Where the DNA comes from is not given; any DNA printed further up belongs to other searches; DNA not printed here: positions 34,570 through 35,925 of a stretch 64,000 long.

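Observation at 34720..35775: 351-aa island protein carries DDxxD and NSE-like motifs at terpene-synthase spacing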

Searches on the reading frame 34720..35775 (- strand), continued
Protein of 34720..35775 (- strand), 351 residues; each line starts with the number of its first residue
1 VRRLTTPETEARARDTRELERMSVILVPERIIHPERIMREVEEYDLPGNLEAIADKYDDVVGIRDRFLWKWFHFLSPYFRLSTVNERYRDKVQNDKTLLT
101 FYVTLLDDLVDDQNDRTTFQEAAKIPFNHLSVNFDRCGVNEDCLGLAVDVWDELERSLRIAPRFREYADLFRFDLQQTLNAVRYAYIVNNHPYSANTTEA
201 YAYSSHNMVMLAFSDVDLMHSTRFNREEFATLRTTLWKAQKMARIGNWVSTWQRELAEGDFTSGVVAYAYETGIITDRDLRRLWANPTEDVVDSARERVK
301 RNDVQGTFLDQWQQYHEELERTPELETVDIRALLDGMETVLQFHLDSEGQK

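Call 59: find_homologous_proteins(query=L062:4020-4949:+, max_evalue=1e-10)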
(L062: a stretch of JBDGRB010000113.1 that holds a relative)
Query L062:4020-4949:+ (310 aa): 189 proteins with E <= 1e-10 among 770 candidates; the best 120 are listed.
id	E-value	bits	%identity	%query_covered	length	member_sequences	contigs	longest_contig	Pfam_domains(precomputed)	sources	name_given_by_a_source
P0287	1.8e-134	466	64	100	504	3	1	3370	PF08663.16,PF00072.31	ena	-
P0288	2.4e-134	466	64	100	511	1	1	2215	PF08663.16,PF00072.31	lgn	-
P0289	3.1e-132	459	65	100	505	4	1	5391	PF08663.16,PF00072.31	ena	-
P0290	2.4e-131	456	64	100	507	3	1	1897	PF08663.16,PF00072.31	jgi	-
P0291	2.7e-131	456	65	100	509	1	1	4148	PF08663.16,PF00072.31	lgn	-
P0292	4.0e-131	455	62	100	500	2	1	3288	PF08663.16,PF00072.31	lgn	-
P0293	2.0e-129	449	63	100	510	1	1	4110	PF08663.16,PF00072.31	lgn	-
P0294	2.7e-129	449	61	100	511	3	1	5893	PF08663.16,PF00072.31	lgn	-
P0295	6.3e-128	445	63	100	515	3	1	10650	PF08663.16,PF19086.6,PF00072.31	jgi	jgi:DNA-binding response OmpR family regulator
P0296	7.5e-128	444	63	100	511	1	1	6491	PF08663.16,PF00072.31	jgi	jgi:CheY-like chemotaxis protein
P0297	1.0e-127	444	63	100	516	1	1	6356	PF00072.31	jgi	-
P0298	2.0e-127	443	62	100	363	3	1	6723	-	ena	-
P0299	5.9e-127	441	63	100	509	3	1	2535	PF08663.16,PF00072.31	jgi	jgi:DNA-binding response OmpR family regulator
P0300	1.0e-126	441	62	100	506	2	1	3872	PF08663.16,PF00072.31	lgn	-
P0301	3.1e-126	439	61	100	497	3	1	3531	PF08663.16,PF00072.31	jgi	jgi:DNA-binding response OmpR family regulator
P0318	1.2e-115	404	57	100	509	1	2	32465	PF19086.6,PF00072.31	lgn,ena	-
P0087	3.9e-115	402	58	100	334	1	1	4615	PF19086.6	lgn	-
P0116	4.1e-115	402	56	100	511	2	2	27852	PF08663.16,PF00072.31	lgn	-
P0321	1.1e-114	401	57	100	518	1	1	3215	PF08663.16,PF19086.6,PF00072.31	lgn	-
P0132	1.4e-111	391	57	100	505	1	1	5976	-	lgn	-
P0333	1.1e-110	388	56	99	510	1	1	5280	PF08663.16,PF19086.6,PF00072.31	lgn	-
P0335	6.4e-110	385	56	100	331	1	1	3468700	PF19086.6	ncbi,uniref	ncbi:terpene synthase family protein [Halorientalis halophila]|uniref:terpene synthase family protei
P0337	3.1e-108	380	55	100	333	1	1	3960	PF19086.6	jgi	jgi:flagellar biosynthesis regulator FlaF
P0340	3.8e-107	376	57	100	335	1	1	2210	PF19086.6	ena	-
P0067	4.9e-103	363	51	100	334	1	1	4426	PF19086.6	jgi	jgi:hypothetical protein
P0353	4.4e-102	360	54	100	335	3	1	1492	PF19086.6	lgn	-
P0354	5.8e-102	359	54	100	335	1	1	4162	PF19086.6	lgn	-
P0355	1.3e-101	358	54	100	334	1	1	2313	PF19086.6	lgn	-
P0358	8.7e-100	352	52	100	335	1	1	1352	PF19086.6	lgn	-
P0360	2.7e-99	350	52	100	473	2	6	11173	PF08663.16,PF19086.6,PF00072.31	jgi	jgi:CheY-like chemotaxis protein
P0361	6.1e-99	349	51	100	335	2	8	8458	PF19086.6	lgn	-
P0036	7.0e-97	343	51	100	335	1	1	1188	PF19086.6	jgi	jgi:hypothetical protein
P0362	2.4e-96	341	52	100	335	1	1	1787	PF19086.6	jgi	jgi:hypothetical protein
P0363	1.9e-95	338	50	100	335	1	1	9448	PF19086.6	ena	-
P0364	2.8e-91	324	48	100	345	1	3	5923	PF19086.6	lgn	-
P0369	1.7e-82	295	44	100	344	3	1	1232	PF19086.6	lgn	-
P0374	1.2e-78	283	43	100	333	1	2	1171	PF19086.6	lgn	-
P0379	2.0e-72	262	39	99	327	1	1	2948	PF19086.6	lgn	-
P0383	2.1e-70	256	40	99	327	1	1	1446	PF19086.6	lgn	-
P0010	2.6e-70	255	38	100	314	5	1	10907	PF19086.6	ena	-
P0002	6.3e-70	254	41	100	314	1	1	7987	-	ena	-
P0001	1.3e-69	253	41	100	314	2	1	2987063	-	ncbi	-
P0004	2.0e-69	252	40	100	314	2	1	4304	PF19086.6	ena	-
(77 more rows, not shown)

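Call 64: search_dna_similar(query=P0001, collection=plasmids, mode=protein, max_rows=40, max_evalue=0.00001)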
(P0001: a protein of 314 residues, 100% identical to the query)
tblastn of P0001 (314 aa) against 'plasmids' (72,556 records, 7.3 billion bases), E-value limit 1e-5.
Records with a match: 7; places in all: 7; records where one place covers at least 80% of the query: 7.
Best place of each record, by identity: <60% 7.
By first word of the organism name: Halorussus 2; Halobellus 1; Halogeometricum 1; Halobaculum 1; Salinigranum 1; Natrinema 1.
By predicted mobility (MOB-suite, as given by PLSDB): non-mobilizable 7.
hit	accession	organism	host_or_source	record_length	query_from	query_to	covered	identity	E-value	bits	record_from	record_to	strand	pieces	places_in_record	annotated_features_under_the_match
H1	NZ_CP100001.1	Halorussus vallis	cell culture,saline soil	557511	4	314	99%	43.6%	7e-80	271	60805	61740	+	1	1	hypothetical protein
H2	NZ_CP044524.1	Halorussus halophilus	pure culture,marine solar saltern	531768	4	314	99%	42.9%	2e-82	278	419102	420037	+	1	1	hypothetical protein | helix-turn-helix domain-containing protein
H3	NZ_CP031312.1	Halobellus limi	Cell culture,Taibei marine solar ...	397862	1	314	100%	41.8%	8e-76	259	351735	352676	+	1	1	hypothetical protein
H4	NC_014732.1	Halogeometricum borinquense DSM 11551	-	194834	1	314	100%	38.7%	3e-67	234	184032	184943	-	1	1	hypothetical protein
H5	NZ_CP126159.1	Halobaculum halobium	cell culture,sediment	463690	9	314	97%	39.0%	3e-65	229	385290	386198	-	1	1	hypothetical protein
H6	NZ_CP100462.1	Salinigranum marinum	cell culture,Saline soil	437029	1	314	100%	36.2%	3e-60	214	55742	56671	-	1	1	hypothetical protein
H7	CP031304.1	Natrinema thermotolerans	Cell culture,Korean salt-fermented food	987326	9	308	96%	35.2%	1e-63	224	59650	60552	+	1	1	hypothetical protein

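Call 69: search_protein_families(library=pfam, alignment_id=A1, max_evalue=0.01)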
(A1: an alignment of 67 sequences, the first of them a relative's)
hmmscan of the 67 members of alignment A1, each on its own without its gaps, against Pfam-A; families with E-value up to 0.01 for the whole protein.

A. member 1, P0001 (314 aa): 1 family
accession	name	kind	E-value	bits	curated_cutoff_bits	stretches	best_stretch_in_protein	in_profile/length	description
PF19086.5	Terpene_syn_C_2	-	0.00019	21.7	23.7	1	65-237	5-180/199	Terpene synthase family 2, C-terminal metal binding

B. families by the number of members that match (of 67 scanned): 2 families
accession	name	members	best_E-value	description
PF19086.5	Terpene_syn_C_2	46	2.1e-08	Terpene synthase family 2, C-terminal metal binding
PF03936.21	Terpene_synth_C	2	0.0049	Terpene synthase family, metal binding domain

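Call 73: search_protein_families(library=pfam, proteins=[P0183, P0196, P0265, P0193, P0201, P0223, P0247, P0262, P0239, P0246], max_evalue=0.0001)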
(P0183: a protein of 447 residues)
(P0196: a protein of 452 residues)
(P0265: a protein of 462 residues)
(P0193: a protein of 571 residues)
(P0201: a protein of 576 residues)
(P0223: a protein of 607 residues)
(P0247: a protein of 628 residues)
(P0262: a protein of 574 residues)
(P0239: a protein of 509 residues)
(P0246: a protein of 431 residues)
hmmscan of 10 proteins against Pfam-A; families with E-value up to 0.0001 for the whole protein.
P0183 (447 aa): 1 family
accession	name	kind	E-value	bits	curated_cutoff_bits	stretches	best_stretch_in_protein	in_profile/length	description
PF07238.19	PilZ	-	4e-15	56.4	22.5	1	4-108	2-100/102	PilZ domain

P0196 (452 aa): 1 family
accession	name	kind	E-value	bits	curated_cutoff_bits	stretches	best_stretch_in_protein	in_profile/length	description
PF07238.19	PilZ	-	1.6e-09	38.4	22.5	1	18-119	2-100/102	PilZ domain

P0265 (462 aa): 1 family
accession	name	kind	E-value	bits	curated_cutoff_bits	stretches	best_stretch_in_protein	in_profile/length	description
PF07238.19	PilZ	-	8.8e-09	36.1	22.5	1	25-113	1-90/102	PilZ domain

P0193 (571 aa): 2 families
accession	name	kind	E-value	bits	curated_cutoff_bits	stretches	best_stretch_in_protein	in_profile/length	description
PF00072.30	Response_reg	-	3.1e-27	95.4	30.2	1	21-129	1-110/111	Response regulator receiver domain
PF07238.19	PilZ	-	1.4e-11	45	22.5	1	134-232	1-100/102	PilZ domain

P0201 (576 aa): 1 family
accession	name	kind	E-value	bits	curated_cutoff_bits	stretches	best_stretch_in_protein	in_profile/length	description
PF02780.25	Transketolase_C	-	3.5e-16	59.7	25.9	1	100-209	1-115/124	Transketolase, C-terminal domain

P0223 (607 aa): 1 family
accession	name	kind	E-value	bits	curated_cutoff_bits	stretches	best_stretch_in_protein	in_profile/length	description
PF02780.25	Transketolase_C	-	1.1e-12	48.4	25.9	1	155-253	8-110/124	Transketolase, C-terminal domain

P0247 (628 aa): 0 families

P0262 (574 aa): 0 families

P0239 (509 aa): 1 family
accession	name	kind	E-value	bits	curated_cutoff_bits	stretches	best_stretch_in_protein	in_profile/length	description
PF02780.25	Transketolase_C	-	2.1e-13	50.7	25.9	1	49-135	4-94/124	Transketolase, C-terminal domain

P0246 (431 aa): 0 families

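Call 82: get_annotated_region(hit=H2, flank=5000)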
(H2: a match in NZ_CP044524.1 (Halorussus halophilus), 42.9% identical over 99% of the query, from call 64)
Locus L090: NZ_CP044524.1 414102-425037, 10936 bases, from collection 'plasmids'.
description: Halorussus halophilus strain ZS-3 plasmid unnamed1, complete sequence
organism: Halorussus halophilus (NCBI taxid 2650975)
taxonomy: Archaea; Euryarchaeota; Halobacteria; Halobacteriales; Haladaptataceae; Halorussus; Halorussus halophilus
host: -; source: pure culture,marine solar saltern; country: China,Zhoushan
typing (MOB-suite, as given by PLSDB): non-mobilizable
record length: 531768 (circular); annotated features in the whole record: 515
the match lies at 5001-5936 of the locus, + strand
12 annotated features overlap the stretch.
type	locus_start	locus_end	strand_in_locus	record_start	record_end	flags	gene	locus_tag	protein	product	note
CDS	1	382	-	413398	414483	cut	-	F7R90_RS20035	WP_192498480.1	thioredoxin domain-containing protein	-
CDS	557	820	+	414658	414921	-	-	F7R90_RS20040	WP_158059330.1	hypothetical protein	-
CDS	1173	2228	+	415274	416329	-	-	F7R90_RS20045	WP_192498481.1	hypothetical protein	-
CDS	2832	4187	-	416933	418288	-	-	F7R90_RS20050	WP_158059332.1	tryptophanase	-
CDS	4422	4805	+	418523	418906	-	-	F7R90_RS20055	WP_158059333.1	hypothetical protein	-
CDS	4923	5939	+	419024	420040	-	-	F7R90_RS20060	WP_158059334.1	hypothetical protein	-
CDS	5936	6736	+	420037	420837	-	-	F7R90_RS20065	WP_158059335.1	helix-turn-helix domain-containing protein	GO:0006355 - regulation of DNA-templated transcription [Evidence IEA]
CDS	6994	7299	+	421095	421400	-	-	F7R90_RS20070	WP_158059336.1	HalOD1 output domain-containing protein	-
CDS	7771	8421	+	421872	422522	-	-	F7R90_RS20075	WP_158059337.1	RNA ligase partner protein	-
CDS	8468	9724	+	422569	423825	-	-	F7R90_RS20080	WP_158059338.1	Zn-dependent hydrolase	-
CDS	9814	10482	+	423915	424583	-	-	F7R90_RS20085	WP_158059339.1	helix-turn-helix domain-containing protein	-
CDS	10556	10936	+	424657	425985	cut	-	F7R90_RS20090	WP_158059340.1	extracellular solute-binding protein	-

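Call 83: get_annotated_region(hit=H4, flank=5000)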
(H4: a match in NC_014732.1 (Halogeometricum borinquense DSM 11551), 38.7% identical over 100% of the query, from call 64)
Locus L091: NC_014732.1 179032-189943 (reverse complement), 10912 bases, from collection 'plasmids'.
description: Halogeometricum borinquense DSM 11551 plasmid pHBOR04, complete sequence
organism: Halogeometricum borinquense DSM 11551 (NCBI taxid 469382)
taxonomy: Archaea; Euryarchaeota; Halobacteria; Halobacteriales; Haloferacaceae; Halogeometricum; Halogeometricum borinquense; Halogeometricum borinquense DSM 11551
host: -; source: -; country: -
typing (MOB-suite, as given by PLSDB): non-mobilizable
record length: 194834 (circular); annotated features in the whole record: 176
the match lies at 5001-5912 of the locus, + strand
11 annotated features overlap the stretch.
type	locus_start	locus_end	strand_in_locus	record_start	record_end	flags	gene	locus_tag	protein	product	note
CDS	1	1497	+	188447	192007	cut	-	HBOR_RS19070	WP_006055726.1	Eco57I restriction-modification methylase domain-containing protein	-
CDS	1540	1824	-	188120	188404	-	-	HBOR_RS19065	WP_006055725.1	HalOD1 output domain-containing protein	-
CDS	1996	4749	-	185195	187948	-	-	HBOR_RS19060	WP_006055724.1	bacterio-opsin activator domain-containing protein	-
CDS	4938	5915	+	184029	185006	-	-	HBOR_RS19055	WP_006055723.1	hypothetical protein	-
CDS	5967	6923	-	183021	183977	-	-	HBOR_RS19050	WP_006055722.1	NADP-dependent oxidoreductase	-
CDS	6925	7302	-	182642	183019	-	-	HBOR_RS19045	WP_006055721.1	NAD(P)H-dependent oxidoreductase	-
CDS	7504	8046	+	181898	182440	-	-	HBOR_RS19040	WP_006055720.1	hypothetical protein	-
CDS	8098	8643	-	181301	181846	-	-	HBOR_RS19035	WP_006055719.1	MarR family transcriptional regulator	GO:0006355 - regulation of DNA-templated transcription [Evidence IEA]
CDS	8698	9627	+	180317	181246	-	-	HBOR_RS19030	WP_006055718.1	NmrA family NAD(P)-binding protein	-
CDS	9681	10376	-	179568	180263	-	-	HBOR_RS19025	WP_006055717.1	hypothetical protein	-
CDS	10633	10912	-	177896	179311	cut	-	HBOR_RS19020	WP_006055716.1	FAD-binding oxidoreductase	-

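Call 86: find_encoding_contigs(protein=P0002, flank=6000, max_places=1)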
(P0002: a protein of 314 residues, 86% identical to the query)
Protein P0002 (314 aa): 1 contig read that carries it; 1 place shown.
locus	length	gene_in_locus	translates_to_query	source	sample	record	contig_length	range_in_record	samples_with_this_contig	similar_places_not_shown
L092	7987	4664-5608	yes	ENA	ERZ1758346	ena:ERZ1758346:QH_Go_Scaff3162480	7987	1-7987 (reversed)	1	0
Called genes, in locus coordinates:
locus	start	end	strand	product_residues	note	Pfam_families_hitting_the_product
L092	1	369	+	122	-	?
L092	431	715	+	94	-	-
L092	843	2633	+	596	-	PF25162:DUF7827, PF23951:DUF7282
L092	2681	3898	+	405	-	PF04471:Mrr_cat (weak)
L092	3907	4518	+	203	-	-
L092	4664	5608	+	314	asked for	-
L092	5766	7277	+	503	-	PF00154:RecA_N (weak), PF05625:PAXNEB (weak), PF06745:ATPase, PF13481:AAA_25 (weak), PF23442:DUF7125 (weak)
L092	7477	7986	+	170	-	?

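Call 87: find_encoding_contigs(protein=P0005, flank=6000, max_places=1)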
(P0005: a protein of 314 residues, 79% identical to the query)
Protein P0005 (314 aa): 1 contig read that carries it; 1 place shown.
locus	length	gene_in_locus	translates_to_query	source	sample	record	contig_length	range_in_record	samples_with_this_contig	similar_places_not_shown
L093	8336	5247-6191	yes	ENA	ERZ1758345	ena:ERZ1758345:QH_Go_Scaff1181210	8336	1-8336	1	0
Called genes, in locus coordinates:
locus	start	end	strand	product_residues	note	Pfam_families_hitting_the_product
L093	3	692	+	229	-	?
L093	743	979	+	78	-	PF23994:DUF7312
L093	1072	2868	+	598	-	PF25162:DUF7827 (weak), PF23951:DUF7282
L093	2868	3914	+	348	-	PF04471:Mrr_cat (weak)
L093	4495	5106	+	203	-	-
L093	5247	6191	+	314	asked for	-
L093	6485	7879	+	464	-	PF06745:ATPase, PF14417:MEDS (faint)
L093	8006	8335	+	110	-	?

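Call 88: find_encoding_contigs(protein=P0009, flank=6000, max_places=1)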
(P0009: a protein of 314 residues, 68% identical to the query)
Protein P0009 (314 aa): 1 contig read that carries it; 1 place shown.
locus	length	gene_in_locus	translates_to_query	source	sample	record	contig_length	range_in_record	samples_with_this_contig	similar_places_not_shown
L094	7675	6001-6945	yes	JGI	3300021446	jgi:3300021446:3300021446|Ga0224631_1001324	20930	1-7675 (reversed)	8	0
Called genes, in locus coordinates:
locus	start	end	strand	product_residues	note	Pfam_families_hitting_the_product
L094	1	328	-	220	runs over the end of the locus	PF23924:DUF7263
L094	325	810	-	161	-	PF23928:DUF7266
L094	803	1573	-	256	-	PF23960:DUF7289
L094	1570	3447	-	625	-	PF00482:T2SSF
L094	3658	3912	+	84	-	-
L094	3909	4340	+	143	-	-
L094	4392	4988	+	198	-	PF01694:Rhomboid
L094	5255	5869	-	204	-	PF03848:TehB (weak), PF13489:Methyltransf_23, PF01209:Ubie_methyltran, PF13847:Methyltransf_31, PF08241:Methyltransf_11, PF08242:Methyltransf_12, PF09445:Methyltransf_15 (weak), PF13649:Methyltransf_25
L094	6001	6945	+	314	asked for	PF19086:Terpene_syn_C_2 (weak)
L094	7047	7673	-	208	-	?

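Call 93: search_solved_structures(query=A3, max_evalue=10, show_alignments=2)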
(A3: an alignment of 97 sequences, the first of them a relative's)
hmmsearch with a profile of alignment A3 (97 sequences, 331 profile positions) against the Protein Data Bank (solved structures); distinct sequences matched with E-value up to 10: 5.
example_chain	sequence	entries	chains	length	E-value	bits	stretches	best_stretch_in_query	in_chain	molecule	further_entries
7bzb_A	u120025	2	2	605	0.024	16.9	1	221-277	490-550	Terpenoid synthase 18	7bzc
7e4n_A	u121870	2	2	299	0.16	14.2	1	209-250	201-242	Sat1646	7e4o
8zpk_F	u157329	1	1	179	0.58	12.4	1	11-96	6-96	Origin recognition complex subunit 6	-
2qg7_A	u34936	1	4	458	0.69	12.1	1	14-62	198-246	ethanolamine kinase Pv091845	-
7e4m_A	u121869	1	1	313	0.98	11.6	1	207-256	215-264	Stt4548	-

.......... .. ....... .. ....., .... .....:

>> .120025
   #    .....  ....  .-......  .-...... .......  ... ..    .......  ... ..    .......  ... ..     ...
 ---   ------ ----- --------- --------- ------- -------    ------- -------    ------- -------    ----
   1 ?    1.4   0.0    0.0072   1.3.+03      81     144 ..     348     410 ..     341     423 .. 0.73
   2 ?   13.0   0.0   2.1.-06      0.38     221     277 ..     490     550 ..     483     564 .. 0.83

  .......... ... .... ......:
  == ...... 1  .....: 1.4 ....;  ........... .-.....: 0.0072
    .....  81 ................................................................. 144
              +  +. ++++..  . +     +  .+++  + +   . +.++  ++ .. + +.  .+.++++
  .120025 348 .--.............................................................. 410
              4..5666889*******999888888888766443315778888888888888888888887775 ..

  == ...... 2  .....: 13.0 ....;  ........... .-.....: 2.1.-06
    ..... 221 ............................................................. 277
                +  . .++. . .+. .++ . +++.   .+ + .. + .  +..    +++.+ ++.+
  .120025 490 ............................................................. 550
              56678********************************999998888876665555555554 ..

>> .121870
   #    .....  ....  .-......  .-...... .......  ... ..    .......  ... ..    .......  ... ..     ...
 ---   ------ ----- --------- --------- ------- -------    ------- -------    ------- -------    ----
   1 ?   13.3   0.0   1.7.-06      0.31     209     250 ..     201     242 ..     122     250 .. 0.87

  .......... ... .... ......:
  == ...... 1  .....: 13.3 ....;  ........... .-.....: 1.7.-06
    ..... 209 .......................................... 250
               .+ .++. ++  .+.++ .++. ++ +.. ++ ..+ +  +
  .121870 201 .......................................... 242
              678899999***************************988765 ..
